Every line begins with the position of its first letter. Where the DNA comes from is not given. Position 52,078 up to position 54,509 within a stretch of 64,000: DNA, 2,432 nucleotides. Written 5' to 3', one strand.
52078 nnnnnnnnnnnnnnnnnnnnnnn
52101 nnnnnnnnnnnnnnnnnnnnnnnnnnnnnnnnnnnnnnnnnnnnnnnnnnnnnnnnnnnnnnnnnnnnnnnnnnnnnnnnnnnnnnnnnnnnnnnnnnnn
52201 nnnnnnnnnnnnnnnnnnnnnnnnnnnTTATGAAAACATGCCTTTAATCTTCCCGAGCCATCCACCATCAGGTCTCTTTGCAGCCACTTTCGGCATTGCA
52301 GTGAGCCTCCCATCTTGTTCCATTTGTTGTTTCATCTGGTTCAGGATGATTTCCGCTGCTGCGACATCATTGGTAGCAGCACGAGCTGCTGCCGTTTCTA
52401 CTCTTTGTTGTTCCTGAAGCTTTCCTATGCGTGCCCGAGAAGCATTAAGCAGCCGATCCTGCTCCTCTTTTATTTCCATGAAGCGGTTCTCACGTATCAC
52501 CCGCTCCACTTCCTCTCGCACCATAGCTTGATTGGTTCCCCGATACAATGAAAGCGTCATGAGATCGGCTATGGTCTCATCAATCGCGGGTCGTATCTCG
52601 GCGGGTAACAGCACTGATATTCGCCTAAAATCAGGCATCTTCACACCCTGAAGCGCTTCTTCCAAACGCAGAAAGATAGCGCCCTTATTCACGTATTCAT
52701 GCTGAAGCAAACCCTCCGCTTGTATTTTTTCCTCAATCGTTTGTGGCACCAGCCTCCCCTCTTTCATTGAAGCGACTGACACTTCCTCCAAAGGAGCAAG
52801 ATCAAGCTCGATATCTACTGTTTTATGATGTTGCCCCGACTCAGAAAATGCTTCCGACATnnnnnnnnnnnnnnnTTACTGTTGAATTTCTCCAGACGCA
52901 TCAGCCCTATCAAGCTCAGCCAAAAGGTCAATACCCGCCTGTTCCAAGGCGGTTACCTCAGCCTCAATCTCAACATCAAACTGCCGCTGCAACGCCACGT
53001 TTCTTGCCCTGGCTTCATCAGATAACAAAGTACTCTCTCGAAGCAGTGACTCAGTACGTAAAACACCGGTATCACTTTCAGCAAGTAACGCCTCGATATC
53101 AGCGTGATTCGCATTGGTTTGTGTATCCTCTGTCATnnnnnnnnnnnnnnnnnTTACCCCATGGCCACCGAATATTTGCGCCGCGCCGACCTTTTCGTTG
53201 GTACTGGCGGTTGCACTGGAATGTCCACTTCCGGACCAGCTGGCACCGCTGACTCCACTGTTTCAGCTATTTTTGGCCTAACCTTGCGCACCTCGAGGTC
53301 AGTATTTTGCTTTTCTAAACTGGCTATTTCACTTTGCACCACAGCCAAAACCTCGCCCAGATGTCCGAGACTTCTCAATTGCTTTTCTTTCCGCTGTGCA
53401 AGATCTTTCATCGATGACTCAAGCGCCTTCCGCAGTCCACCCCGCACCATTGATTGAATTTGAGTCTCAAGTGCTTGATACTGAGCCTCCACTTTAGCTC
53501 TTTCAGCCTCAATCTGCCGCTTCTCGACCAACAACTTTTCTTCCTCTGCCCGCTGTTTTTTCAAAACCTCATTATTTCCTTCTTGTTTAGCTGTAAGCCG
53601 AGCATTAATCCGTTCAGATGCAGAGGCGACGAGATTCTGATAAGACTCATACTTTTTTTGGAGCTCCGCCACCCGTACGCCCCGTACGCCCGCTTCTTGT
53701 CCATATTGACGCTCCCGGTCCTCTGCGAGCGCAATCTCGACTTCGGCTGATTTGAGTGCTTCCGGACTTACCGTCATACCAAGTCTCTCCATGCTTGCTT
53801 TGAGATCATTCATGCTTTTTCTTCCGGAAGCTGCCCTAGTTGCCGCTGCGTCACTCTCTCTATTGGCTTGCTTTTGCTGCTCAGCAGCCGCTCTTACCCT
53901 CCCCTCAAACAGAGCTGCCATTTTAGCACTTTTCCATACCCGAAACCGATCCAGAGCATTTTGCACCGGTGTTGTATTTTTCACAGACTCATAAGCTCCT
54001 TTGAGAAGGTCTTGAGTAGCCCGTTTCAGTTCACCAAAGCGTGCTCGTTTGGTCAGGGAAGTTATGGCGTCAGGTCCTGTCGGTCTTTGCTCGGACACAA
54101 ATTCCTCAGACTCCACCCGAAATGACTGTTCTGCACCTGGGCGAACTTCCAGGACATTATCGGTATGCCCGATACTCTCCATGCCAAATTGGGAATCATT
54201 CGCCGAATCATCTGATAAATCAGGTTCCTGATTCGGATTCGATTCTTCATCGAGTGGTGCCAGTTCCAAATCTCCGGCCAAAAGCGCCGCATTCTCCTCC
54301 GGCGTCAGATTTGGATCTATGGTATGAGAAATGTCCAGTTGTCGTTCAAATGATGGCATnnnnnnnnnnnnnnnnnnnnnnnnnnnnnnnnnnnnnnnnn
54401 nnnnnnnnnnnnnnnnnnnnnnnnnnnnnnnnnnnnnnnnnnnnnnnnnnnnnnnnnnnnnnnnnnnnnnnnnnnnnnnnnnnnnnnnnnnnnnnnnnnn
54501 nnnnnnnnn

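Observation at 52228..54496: Uncharacterised three-gene module (coiled-coil protein, small acidic protein, protein with a C-terminal amphipathic helix) bounded by terminators and sitting immediately upstream of ftsK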

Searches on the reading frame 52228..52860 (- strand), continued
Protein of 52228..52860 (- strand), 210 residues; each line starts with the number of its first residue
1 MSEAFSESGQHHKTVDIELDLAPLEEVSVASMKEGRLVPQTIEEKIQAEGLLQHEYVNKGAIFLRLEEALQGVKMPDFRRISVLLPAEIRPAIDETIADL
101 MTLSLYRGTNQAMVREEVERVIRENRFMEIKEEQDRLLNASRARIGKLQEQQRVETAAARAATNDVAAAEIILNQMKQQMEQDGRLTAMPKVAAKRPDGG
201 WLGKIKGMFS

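Call 56: search_protein_families(library=pfam, proteins=[L022:2634-3254:+, L031:2167-2874:+, L022:635-1693:+, L025:613-1704:+, P0016, P0023, P0024, P0014], max_evalue=0.1)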
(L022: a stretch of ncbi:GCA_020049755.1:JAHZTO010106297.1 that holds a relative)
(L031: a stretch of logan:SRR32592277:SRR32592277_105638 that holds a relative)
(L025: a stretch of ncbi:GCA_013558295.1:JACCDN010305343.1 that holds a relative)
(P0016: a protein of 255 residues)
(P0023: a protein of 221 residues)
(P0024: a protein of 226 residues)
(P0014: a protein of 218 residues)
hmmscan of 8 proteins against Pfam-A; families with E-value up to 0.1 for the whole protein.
L022:2634-3254:+ (206 aa): 2 families
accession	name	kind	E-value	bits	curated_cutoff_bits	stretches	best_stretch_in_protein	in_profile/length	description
PF02050.21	FliJ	-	0.022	15.4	28.4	0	21-62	62-103/123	Flagellar FliJ protein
PF09036.15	Bcr-Abl_Oligo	-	0.03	14.7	23.1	0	22-57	27-63/73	Bcr-Abl oncoprotein oligomerisation domain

L031:2167-2874:+ (235 aa): 0 families

L022:635-1693:+ (352 aa): 2 families
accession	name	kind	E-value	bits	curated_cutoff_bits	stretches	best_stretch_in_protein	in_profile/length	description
PF20448.3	DUF6705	-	0.054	13.8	24.4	0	57-113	59-116/188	Family of unknown function (DUF6705)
PF06657.18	Cep57_MT_bd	-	0.067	14.1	31.3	1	232-288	18-77/77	Centrosome microtubule-binding domain of Cep57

L025:613-1704:+ (363 aa): 0 families

P0016 (255 aa): 0 families

P0023 (221 aa): 5 families
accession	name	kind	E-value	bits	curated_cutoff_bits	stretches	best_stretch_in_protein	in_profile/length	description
PF05400.18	FliT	-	0.03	15.5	29.5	0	54-110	11-61/85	Flagellar protein FliT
PF20270.3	CATRA-C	-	0.041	15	24.6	1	93-185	24-126/137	CASPASE and TPR Repeat-Associated C-terminal domain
PF06009.19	Laminin_II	-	0.054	13.9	33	1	94-164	6-73/138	Laminin Domain II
PF05119.17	Terminase_4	-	0.069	14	24.7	0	102-190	7-85/98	Phage terminase, small subunit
PF05542.16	DUF760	-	0.079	13.8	20.2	0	63-130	5-58/83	Protein of unknown function (DUF760)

P0024 (226 aa): 1 family
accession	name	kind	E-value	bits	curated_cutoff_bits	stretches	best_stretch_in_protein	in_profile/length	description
PF07798.16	CCDC90-like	-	0.036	14.3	33.5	0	125-165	30-70/175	Coiled-coil domain-containing protein 90-like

P0014 (218 aa): 3 families
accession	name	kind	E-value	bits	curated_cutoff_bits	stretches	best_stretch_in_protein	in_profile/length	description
PF09298.16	FAA_hydrolase_N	-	0.00094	19.7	25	1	43-101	22-80/105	Fumarylacetoacetase N-terminal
PF06193.16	Orthopox_A5L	-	0.033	14.1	25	1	155-201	113-157/273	Orthopoxvirus A5L protein-like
PF05190.23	MutS_IV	-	0.048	14.4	22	0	130-158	2-30/92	MutS family domain IV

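Call 57: find_related_loci(query=A2, collection=viral_contigs, flank=8000)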
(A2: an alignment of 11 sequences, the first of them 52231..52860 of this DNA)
Query A2 (210 aa) in viral_contigs; peptide patterns used: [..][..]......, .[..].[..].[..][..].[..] (x = any residue, [..] = any of these).
46 stretches matched a pattern, but none encodes a relative of the query by tblastn (E <= 1e-3).

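Call 64: fold_search(model_id=the predicted structure, library=pdb)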
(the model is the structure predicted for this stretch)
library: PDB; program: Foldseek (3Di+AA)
matches with E <= 10: 210; with E <= 0.001: 0
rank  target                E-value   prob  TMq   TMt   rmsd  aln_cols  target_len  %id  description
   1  5dbo_D                1.9e-01  0.54  0.20  0.15  12.5       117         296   14  Crystal structure of the tetrameric eIF2B-beta2-delta2 complex from C. thermophilum (released 2015-10-07)
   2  7nna                  4.1e-01  0.18  0.15  0.16  21.4       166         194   16  Toxin Import Through the Antibiotic Efflux Channel TolC (released 2021-07-07)
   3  5w9r                  7.1e-01  0.38  0.23  0.13   7.0       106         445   17  Toxoplasma Gondii CDPK1 in complex with inhibitor LJQ138 (released 2017-08-02)
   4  5njx_A                7.5e-01  0.07  0.12  0.08  20.6       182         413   14  Human FKBP51 protein in complex with C-terminal peptide of Human HSP 90-alpha (released 2017-11-08)
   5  5omp                  7.9e-01  0.07  0.12  0.07  21.1       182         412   13  Human FKBP5 protein (released 2017-11-08)
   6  1kt0                  8.4e-01  0.08  0.13  0.09  19.5       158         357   13  Structure of the Large FKBP-like Protein, FKBP51, Involved in Steroid Receptor Complexes (released 2003-02-04)
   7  5aqq_D                1.2e+00  0.21  0.20  0.35  15.8       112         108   13  Fragment-based screening of HSP70 sheds light on the functional role of ATP-binding site residues (released 2016-10-05)
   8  1jmw                  1.2e+00  0.14  0.22  0.26   8.3       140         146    8  Propagating Conformational Changes Over Long (And Short) Distances (released 2001-08-15)
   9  3sxz_A                1.4e+00  0.09  0.17  0.22  11.5       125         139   15  Metal-free FCD domain of TM0439 a putative transcriptional regulator (released 2011-11-16)
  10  5wp3_B                1.5e+00  0.23  0.21  0.40  14.9       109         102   15  Crystal Structure of EED in complex with EB22 (released 2017-09-13)
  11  8tme_E                1.6e+00  0.16  0.24  0.16  23.6       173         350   14  Cryo-EM structure of CorA in complex with conformation-specific synthetic antibody C18 and 100 uM MgCl2, State MG0.1-1 (released 2025-02-12)
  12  4i0u_F                1.6e+00  0.15  0.23  0.15  22.6       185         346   14  Improved structure of Thermotoga maritima CorA at 2.7 A resolution (released 2013-03-06)
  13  6egc                  1.8e+00  0.14  0.22  0.26  10.2       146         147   18  Single-chain version of 2L4HC2_23 (PDB 5J0K) (released 2019-05-29)
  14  2im8_B                1.8e+00  0.09  0.17  0.26  11.0       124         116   16  X-Ray Crystal Structure of Protein yppE from Bacillus subtilis. Northeast Structural Genomics Consortium Target SR213. (released 2006-10-17)
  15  5jsb_B                2.0e+00  0.10  0.17  0.29  16.0       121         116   12  Crystal structure of Mcl1-inhibitor complex (released 2016-11-16)
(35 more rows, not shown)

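Call 78: list_cluster_members(proteins=[P0002, window:52231-52860:-, window:52879-53136:-, P0008, P0009])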
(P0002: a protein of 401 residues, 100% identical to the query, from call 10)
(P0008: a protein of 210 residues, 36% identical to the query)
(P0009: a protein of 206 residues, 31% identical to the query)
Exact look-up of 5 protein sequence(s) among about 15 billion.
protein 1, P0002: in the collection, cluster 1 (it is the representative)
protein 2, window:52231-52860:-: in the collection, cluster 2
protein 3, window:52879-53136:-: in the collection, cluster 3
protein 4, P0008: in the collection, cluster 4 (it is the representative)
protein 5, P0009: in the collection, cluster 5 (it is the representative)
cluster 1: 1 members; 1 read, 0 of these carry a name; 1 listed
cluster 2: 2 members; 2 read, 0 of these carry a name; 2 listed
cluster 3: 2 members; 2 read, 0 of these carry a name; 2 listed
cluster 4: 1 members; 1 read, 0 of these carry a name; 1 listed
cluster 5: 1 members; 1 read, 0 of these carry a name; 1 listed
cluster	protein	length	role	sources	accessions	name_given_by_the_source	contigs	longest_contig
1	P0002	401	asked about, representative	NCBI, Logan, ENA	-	-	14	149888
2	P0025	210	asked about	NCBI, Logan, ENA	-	-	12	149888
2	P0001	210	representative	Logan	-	-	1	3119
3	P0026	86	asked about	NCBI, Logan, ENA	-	-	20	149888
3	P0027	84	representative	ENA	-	-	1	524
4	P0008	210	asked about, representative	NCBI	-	-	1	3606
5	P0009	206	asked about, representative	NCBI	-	-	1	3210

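Call 86: search_dna_similar(query=window:52231-52860:-, collection=phages, mode=protein, max_evalue=0.01, max_rows=5)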
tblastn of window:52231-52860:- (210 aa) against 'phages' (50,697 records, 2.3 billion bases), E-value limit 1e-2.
No match.

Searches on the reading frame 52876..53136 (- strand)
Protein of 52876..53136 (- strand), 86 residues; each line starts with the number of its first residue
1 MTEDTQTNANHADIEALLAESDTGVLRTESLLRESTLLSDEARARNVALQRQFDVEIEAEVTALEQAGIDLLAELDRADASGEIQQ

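Call 5: search_protein_families(library=pfam, proteins=[window:52876-53136:-], max_evalue=1)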
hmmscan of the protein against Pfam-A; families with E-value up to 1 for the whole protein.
window:52876-53136:- (86 aa): 1 family
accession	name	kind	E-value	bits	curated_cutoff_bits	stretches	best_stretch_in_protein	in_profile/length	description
PF17932.6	TetR_C_24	-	0.08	13.6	26.4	1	27-68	25-66/114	Tetracyclin repressor-like, C-terminal domain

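Call 6: search_protein_families(library=ncbifam, proteins=[window:52876-53136:-], max_evalue=0.1)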
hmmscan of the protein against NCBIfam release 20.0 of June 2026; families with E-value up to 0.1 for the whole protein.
window:52876-53136:- (86 aa): 0 families

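Call 7: search_protein_families(library=phrogs, proteins=[window:52876-53136:-], max_evalue=0.1)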
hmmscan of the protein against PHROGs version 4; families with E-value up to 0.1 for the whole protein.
window:52876-53136:- (86 aa): 0 families

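Call 38: search_solved_structures(query=A4, max_evalue=1)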
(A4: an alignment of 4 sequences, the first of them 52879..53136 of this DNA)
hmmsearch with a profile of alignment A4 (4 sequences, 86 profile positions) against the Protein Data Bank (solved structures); distinct sequences matched with E-value up to 1: 4.
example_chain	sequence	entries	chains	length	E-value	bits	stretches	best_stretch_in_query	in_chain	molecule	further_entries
5u1h_A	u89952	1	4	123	0.17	15.5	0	34-61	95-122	Outer membrane porin F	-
9rld_L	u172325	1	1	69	0.61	13.7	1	3-50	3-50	Major outer membrane lipoprotein Lpp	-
2xra_A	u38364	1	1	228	0.84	13.3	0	4-35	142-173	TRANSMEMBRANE PROTEIN GP41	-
3ma9_A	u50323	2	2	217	0.93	13.2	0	4-35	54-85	Transmembrane glycoprotein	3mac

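Call 54: search_protein_families(library=padloc, proteins=[window:52876-53136:-], max_evalue=0.1)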
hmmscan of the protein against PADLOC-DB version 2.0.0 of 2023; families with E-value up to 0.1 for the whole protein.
window:52876-53136:- (86 aa): 0 families

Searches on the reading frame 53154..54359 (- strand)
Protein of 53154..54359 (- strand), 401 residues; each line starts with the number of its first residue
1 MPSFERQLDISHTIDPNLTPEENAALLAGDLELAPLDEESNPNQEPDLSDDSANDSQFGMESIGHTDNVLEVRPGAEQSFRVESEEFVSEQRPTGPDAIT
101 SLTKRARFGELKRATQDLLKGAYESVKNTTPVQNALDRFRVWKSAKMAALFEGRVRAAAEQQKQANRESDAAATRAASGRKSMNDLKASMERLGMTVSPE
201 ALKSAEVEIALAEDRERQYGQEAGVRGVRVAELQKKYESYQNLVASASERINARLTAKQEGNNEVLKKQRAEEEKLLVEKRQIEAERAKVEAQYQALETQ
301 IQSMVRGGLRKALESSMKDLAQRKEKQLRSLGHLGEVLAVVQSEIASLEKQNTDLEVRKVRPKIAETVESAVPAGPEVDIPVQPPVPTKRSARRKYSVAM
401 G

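Call 5: search_protein_families(library=pfam, proteins=[window:53154-54359:-], max_evalue=1)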
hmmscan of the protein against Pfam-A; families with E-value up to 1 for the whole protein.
window:53154-54359:- (401 aa): 3 families
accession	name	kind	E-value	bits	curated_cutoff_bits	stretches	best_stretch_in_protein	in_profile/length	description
PF06657.18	Cep57_MT_bd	-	0.032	15.1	31.3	1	281-326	18-66/77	Centrosome microtubule-binding domain of Cep57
PF02370.21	M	-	0.044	14.8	20.8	1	279-298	2-21/21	M protein repeat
PF17675.6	APG6_N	-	0.57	11.1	45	1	230-303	18-92/132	Apg6 coiled-coil region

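Call 6: search_protein_families(library=ncbifam, proteins=[window:53154-54359:-], max_evalue=0.1)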
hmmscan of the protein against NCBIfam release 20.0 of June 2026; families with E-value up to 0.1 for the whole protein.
window:53154-54359:- (401 aa): 1 family
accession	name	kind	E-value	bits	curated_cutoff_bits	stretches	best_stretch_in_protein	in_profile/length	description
TIGR04523.1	Mplasa_alph_rch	subfamily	0.031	12.2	270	1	241-357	341-454/745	helix-rich protein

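Call 7: search_protein_families(library=phrogs, proteins=[window:53154-54359:-], max_evalue=0.1)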
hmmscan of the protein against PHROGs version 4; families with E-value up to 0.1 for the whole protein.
window:53154-54359:- (401 aa): 0 families

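Call 10: find_homologous_proteins(query=window:53154-54359:-, max_evalue=0.001)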
Query window:53154-54359:- (401 aa): 1 proteins with E <= 0.001 among 8000 candidates.
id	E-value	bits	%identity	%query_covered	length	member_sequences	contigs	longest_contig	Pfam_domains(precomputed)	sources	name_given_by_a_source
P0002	1.3e-245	832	100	100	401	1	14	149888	-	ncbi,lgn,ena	-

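Call 36: search_solved_structures(query=A3, max_evalue=1)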
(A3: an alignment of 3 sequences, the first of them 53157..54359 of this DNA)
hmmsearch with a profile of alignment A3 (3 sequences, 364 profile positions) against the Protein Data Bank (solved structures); distinct sequences matched with E-value up to 1: 1.
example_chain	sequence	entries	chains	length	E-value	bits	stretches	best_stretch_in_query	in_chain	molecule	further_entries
3pdy_A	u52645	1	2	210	0.036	16.3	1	243-316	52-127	Plectin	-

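Call 54: search_protein_families(library=padloc, proteins=[window:53154-54359:-], max_evalue=0.1)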
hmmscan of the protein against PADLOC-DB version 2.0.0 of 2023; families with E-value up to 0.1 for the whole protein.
window:53154-54359:- (401 aa): 4 families
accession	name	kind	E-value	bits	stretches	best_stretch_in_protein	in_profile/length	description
PDLC00508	JetC1|JetC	-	0.0019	14.5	1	172-349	241-418/1106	DUF3584 domain; MukB-like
PDLC03865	LmuB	-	0.02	11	1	233-353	549-676/1007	-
PDLC00582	JetC3|JetC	-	0.042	9.6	1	122-356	905-1137/1472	DUF3584 domain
PDLC03859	LmuB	-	0.074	10.2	1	162-359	285-465/611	-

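Call 58: find_related_loci(query=A3, collection=viral_contigs, flank=8000)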
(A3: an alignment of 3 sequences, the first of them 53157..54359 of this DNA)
Query A3 (401 aa) in viral_contigs; peptide patterns used: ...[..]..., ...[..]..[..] (x = any residue, [..] = any of these).
117 stretches matched a pattern, but none encodes a relative of the query by tblastn (E <= 1e-3).

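Call 69: predict_structure(protein=window:53157-54359:-)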
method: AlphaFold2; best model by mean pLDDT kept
length: 401 residues; sequences in the alignment: 1
mean_pLDDT: 69.7   pTM: 0.41
mean pLDDT of the five models: 69.7, 69.5, 65.8, 65.5, 62.2
residues with pLDDT >= 90: 98; 70-90: 127; 50-70: 64; < 50: 112
segments of 3 or more residues with pLDDT < 50: 1-13, 31-102, 360-375, 377-379
pLDDT, mean of each block of 10 residues (from residue 1): 37 52 57 44 44 43 40 40 41 42 55 70 68 78 84 91 93 92 88 84 87 92 91 93 88 87 92 94 93 91 84 80 80 75 71 56 42 45 56 51 36
secondary structure, 60 per line:
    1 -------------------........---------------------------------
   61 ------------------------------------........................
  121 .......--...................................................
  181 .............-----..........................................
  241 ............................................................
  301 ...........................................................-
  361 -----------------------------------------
elements in order: H20-27 H97-127 H130-193 H199-359

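Call 87: search_dna_similar(query=window:53157-54359:-, collection=plasmids, mode=protein, max_evalue=0.001, max_rows=5)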
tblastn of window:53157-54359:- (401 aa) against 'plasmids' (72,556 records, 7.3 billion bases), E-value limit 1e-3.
No match.
